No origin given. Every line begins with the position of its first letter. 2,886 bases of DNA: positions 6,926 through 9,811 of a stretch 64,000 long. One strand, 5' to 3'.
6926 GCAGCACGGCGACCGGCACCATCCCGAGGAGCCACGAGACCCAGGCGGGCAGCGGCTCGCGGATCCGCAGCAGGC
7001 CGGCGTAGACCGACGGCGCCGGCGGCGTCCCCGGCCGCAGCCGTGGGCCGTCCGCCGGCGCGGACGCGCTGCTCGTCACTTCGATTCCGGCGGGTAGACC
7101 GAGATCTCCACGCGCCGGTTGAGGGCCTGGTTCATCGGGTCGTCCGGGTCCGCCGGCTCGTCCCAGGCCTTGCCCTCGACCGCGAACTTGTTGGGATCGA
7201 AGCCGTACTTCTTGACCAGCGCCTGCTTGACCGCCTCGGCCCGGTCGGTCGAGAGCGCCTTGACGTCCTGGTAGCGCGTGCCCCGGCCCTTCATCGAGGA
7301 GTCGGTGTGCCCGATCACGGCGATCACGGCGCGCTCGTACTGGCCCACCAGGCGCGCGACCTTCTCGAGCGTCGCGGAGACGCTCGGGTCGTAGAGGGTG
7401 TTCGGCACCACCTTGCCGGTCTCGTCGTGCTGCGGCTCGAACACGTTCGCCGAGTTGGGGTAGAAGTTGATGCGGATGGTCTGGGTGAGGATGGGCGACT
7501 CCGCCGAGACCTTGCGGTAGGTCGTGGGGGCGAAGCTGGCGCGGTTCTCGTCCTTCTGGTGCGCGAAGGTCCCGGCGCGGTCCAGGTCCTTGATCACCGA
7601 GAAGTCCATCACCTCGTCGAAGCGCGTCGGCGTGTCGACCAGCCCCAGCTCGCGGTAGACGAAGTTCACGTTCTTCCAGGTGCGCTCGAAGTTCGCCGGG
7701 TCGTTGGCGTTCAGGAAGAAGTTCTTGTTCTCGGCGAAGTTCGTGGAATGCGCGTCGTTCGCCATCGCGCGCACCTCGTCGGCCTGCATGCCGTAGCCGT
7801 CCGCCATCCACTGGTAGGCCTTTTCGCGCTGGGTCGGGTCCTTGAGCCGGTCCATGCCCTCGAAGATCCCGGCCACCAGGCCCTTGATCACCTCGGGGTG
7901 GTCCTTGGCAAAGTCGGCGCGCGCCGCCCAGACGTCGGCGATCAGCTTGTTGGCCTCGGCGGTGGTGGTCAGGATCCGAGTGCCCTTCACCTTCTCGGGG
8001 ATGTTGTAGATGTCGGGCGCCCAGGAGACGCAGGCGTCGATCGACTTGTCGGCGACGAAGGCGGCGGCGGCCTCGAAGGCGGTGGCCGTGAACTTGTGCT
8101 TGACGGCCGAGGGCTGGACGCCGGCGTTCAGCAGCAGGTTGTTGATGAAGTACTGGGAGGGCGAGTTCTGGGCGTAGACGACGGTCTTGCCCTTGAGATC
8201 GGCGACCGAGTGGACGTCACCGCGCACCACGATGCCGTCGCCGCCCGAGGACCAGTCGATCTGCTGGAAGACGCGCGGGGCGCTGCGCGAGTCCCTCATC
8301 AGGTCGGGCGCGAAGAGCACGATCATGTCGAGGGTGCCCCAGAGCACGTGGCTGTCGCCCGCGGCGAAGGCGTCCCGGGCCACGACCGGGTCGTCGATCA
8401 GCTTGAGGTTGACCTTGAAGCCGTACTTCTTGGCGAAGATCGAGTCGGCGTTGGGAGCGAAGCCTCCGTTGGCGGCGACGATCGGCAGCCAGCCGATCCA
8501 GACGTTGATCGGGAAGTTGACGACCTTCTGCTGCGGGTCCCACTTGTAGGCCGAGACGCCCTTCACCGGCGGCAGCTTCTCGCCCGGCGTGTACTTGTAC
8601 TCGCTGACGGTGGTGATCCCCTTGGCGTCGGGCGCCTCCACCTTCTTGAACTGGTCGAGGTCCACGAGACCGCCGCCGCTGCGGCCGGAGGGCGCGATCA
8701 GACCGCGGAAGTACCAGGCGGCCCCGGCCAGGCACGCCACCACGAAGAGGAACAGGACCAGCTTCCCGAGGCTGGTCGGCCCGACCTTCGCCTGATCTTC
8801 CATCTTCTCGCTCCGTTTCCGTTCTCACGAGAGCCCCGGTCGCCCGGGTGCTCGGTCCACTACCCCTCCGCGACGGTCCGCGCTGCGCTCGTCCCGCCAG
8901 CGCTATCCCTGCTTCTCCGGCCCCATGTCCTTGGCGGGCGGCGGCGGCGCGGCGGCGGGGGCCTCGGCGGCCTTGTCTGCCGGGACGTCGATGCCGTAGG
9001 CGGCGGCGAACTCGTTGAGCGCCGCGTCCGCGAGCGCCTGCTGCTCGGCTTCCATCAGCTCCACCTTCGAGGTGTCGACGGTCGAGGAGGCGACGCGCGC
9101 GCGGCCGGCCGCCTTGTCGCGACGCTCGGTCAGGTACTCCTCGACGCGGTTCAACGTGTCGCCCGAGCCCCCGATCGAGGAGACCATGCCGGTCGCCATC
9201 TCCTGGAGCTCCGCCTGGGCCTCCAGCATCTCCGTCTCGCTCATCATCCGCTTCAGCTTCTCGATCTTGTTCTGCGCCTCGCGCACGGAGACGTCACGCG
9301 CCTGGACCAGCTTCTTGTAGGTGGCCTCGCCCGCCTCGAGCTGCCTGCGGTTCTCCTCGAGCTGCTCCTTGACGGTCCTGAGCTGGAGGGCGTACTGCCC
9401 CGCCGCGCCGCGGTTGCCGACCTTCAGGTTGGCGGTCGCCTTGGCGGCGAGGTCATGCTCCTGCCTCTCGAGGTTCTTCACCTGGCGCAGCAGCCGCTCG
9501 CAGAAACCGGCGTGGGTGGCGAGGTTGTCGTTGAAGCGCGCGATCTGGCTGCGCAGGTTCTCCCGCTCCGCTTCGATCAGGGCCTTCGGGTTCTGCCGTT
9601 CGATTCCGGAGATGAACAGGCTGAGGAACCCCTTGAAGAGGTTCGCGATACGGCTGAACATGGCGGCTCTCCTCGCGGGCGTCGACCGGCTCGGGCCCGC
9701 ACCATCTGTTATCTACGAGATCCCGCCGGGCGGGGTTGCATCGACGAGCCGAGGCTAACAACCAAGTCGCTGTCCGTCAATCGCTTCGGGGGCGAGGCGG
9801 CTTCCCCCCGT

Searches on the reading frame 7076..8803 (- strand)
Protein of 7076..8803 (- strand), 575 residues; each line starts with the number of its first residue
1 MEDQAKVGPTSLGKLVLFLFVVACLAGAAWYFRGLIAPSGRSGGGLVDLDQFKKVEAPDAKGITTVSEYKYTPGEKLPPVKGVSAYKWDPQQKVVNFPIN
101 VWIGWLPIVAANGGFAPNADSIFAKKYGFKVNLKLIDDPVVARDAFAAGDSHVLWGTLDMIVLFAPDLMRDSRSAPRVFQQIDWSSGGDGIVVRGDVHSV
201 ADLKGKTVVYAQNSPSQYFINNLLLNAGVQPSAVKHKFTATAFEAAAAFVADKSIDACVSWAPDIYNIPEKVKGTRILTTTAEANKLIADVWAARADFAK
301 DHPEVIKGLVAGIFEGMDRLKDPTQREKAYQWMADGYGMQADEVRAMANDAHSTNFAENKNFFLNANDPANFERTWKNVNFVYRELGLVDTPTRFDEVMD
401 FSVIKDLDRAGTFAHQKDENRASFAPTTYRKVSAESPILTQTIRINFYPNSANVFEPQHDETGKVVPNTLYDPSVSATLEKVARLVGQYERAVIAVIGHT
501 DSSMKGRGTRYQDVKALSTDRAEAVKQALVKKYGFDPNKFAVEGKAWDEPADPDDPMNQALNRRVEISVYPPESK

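Call 46: search_protein_families(library=pfam, proteins=[window:7076-8803:-], max_evalue=0.00001)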
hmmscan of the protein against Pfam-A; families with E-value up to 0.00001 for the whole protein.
window:7076-8803:- (575 aa): 3 families
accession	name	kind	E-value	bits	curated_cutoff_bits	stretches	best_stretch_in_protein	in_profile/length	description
PF00691.25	OmpA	-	2.5e-10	41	27.2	1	472-558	10-92/98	OmpA family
PF09084.16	NMT1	-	7.5e-09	36.2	20.5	1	196-320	84-209/216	NMT1/THI5 like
PF12974.12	Phosphonate-bd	-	4.1e-07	30.1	27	1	191-308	89-211/242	ABC transporter, phosphonate, periplasmic substrate-binding protein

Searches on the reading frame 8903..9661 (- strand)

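Call 46: search_protein_families(library=pfam, proteins=[window:8903-9661:-], max_evalue=0.00001)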
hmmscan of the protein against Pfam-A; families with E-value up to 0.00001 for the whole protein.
window:8903-9661:- (252 aa): 1 family
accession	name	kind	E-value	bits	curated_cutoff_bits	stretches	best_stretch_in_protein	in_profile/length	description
PF04012.17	PspA_IM30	-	1.3e-10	41.7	33.9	1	2-220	3-216/220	PspA/IM30 family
